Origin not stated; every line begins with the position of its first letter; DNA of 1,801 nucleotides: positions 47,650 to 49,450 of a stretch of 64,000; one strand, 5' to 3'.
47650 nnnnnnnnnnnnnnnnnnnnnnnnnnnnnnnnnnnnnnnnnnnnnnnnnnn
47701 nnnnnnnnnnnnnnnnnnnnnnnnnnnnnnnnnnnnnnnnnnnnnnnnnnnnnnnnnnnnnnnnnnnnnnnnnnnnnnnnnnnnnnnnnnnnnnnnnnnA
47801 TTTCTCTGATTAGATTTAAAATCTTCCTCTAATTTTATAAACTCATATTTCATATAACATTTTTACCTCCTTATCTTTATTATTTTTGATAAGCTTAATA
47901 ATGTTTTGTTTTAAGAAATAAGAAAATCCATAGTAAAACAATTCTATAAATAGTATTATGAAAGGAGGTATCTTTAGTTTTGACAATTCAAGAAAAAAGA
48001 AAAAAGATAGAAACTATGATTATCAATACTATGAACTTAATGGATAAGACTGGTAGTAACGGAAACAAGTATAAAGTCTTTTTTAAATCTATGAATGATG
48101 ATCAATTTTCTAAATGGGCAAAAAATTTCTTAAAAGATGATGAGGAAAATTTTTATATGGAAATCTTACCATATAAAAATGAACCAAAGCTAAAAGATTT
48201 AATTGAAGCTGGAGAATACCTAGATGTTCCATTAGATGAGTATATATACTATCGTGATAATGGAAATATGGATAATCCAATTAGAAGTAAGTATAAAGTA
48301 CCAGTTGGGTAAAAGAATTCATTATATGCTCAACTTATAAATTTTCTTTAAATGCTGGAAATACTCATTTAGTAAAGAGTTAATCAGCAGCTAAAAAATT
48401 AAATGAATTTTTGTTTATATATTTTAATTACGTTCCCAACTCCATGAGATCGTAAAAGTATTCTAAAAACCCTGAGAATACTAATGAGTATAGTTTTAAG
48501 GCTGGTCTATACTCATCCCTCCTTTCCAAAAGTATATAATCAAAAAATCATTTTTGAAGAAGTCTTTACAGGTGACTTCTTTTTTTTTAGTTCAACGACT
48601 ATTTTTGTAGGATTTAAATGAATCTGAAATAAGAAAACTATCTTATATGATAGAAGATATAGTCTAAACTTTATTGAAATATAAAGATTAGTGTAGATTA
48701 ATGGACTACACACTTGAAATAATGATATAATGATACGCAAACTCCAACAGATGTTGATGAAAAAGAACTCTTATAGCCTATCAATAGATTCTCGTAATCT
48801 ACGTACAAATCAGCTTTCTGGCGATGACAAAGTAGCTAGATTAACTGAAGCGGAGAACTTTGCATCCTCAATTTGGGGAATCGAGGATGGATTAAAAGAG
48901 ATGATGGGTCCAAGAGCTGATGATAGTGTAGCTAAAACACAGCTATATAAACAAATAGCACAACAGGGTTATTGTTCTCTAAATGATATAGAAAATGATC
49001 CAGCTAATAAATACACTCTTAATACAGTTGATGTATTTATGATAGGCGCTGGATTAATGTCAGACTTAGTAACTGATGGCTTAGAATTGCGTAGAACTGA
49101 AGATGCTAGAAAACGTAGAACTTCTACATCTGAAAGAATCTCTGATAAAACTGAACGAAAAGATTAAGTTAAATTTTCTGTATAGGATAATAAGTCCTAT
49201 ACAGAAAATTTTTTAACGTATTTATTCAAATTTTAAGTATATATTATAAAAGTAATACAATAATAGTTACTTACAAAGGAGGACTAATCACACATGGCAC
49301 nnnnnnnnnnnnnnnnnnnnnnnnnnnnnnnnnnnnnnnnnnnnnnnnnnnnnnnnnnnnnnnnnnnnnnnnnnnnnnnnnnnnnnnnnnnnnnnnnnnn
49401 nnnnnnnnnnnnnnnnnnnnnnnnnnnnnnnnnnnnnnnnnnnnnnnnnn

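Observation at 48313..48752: Fourth complete P/Q/R/S intron core lying between two same-frame ORFs of unknown function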

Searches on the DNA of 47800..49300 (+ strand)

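Call 4: search_rna_families(source=window, start=47800, end=49300, threshold=evalue, max_evalue=10, show_alignments=5)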
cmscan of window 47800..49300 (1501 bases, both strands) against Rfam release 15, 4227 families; matches with E-value up to 10: 14.
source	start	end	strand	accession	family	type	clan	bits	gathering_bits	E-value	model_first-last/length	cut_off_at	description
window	48653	48684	+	RF00028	Intron_gpI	Intron;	-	22.3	50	0.0048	220-251/253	no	Group I catalytic intron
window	48524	48592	+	RF00242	ctRNA_pT181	Gene; antisense;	-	22.1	56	5.5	1-94/94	no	ctRNA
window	48353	48435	+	RF00028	Intron_gpI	Intron;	-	21.5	50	0.0081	60-140/253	no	Group I catalytic intron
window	49163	49220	-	RF01913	mir-2778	Gene; miRNA;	-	20.9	86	0.53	1-77/77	no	mir-2778 microRNA precursor family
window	49169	49214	-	RF03996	mir-3012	Gene; miRNA;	-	20.5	90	1.1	1-68/68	no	mir-3012 microRNA precursor family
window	48092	48170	+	RF00473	snosnR54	Gene; snRNA; snoRNA; CD-box;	CL00065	20.3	50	7.4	1-87/87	no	Small nucleolar RNA snR54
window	49151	49229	-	RF03616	MIR1888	Gene; miRNA;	-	19.8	72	1.1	1-101/101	no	MIR1888 microRNA precursor family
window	48567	48609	-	RF03050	RAGATH-25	Gene; sRNA;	-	19.7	49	0.064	1-50/50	no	RAGATH-25 RNA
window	48089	48160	+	RF01588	snoR13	Gene; snRNA; snoRNA; CD-box;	-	19.6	60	8.6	1-105/105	no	small nucleolar RNA snoR13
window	48406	48484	-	RF00421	SNORA32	Gene; snRNA; snoRNA; HACA-box;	-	19.4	60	5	1-121/121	no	Small nucleolar RNA SNORA32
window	48135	48166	+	RF01526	ceN106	Gene; snRNA; snoRNA; CD-box;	-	16.2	60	4.8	1-77/77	no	C. elegans snoRNA ceN106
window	49055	49191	+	RF03077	RT-2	Gene; sRNA;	-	13.2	40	2.8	1-222/222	no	RT-2 RNA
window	48136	48153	+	RF01122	sR39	Gene; snRNA; snoRNA; CD-box;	-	11.2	50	9.3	1-56/56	no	Small nucleolar RNA sR39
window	48568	48636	-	RF01849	alpha_tmRNA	Gene;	CL00001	7.4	50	9.1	1-355/355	no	Alphaproteobacteria transfer-messenger RNA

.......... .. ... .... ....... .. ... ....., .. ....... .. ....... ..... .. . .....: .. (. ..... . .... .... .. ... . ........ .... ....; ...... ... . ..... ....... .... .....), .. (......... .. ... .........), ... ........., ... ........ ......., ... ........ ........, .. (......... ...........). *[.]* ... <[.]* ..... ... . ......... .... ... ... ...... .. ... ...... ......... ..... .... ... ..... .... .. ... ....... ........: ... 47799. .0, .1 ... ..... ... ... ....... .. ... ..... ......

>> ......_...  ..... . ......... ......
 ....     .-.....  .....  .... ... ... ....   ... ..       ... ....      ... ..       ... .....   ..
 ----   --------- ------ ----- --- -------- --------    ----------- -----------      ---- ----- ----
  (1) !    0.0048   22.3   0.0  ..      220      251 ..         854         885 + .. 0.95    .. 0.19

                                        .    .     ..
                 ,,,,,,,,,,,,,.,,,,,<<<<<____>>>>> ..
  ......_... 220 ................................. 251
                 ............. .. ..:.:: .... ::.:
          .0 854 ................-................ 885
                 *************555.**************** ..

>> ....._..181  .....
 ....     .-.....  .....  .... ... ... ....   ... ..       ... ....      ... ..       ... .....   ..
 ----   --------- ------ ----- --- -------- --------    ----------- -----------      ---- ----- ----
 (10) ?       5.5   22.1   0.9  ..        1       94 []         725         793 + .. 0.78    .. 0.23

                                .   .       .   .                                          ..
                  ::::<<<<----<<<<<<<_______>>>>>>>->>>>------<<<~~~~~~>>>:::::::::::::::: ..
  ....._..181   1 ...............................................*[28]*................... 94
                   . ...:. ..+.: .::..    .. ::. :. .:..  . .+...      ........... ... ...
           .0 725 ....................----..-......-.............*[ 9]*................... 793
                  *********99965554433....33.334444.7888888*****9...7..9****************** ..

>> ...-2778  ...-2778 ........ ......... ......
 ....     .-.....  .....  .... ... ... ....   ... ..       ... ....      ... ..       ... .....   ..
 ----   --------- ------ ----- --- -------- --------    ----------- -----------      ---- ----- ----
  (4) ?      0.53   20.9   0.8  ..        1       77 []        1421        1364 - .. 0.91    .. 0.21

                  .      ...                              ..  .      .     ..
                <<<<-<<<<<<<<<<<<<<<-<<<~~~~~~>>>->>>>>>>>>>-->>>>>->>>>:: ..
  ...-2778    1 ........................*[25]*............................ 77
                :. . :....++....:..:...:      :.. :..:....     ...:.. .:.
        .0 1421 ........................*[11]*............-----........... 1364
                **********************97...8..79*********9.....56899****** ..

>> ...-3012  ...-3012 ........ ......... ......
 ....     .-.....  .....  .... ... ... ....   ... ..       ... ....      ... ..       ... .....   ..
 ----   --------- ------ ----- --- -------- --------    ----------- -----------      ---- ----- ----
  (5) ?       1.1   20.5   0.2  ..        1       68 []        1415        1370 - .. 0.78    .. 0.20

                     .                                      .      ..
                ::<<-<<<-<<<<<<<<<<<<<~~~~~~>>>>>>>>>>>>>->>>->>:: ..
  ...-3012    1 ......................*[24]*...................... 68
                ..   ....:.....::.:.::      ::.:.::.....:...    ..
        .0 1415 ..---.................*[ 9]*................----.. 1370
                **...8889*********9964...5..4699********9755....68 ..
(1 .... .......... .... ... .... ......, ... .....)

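Call 67: search_dna_similar(query=window:48311-48724:+, collection=phages, mode=distant, max_evalue=0.001, max_rows=25)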
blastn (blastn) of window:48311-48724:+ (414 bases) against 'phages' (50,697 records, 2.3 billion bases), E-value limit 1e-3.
Records with a match: 18; places in all: 18; records where one place covers at least 80% of the query: 0.
Best place of each record, by identity: 90-95% 11; 80-90% 7.
By first word of the organism name: Prevotella 10; uncultured 4; Salmonella 3; bajarodcaudo 1.
By host as written in the record: Prevotella sp. 10; - 5; Salmonella enterica subsp. enterica 2; Salmonella enterica 1.
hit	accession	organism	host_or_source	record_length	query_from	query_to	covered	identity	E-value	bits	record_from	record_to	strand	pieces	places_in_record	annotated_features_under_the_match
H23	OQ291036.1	Salmonella phage Kenya-K44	Salmonella enterica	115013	335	396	15%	80.6%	2e-5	56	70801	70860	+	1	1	hypothetical protein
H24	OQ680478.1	Salmonella phage phA11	Salmonella enterica subsp. enterica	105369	335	384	12%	84.0%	2e-5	55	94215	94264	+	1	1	hypothetical protein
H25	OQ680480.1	Salmonella phage phC11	Salmonella enterica subsp. enterica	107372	335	384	12%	84.0%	2e-5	55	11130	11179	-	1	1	hypothetical protein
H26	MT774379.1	uncultured phage cr118_1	human feces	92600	333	376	11%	88.6%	6e-5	55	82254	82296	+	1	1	none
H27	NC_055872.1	uncultured phage cr118_1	human feces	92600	333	376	11%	88.6%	6e-5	55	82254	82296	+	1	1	none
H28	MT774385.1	uncultured phage cr108_1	human feces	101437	343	385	10%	88.9%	2e-4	53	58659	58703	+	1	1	hypothetical protein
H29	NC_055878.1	uncultured phage cr108_1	human feces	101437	343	385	10%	88.9%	2e-4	53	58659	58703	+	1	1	hypothetical protein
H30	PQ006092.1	bajarodcaudo virus 1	Chaetodipus spinatus feces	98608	343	378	9%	91.7%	2e-4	53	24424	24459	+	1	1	none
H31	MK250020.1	Prevotella phage Lak-B1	Prevotella sp.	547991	344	377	8%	94.1%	6e-5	54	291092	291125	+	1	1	record has no annotation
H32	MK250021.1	Prevotella phage Lak-B2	Prevotella sp.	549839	344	377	8%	94.1%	6e-5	54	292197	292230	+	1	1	record has no annotation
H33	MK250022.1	Prevotella phage Lak-B3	Prevotella sp.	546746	344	377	8%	94.1%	6e-5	54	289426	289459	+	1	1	record has no annotation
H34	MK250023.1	Prevotella phage Lak-B4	Prevotella sp.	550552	344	377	8%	94.1%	6e-5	54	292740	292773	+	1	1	record has no annotation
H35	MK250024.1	Prevotella phage Lak-B5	Prevotella sp.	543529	344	377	8%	94.1%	6e-5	54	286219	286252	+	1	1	record has no annotation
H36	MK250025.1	Prevotella phage Lak-B6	Prevotella sp.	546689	344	377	8%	94.1%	6e-5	54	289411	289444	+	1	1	record has no annotation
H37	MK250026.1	Prevotella phage Lak-B7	Prevotella sp.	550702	344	377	8%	94.1%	6e-5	54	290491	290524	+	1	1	record has no annotation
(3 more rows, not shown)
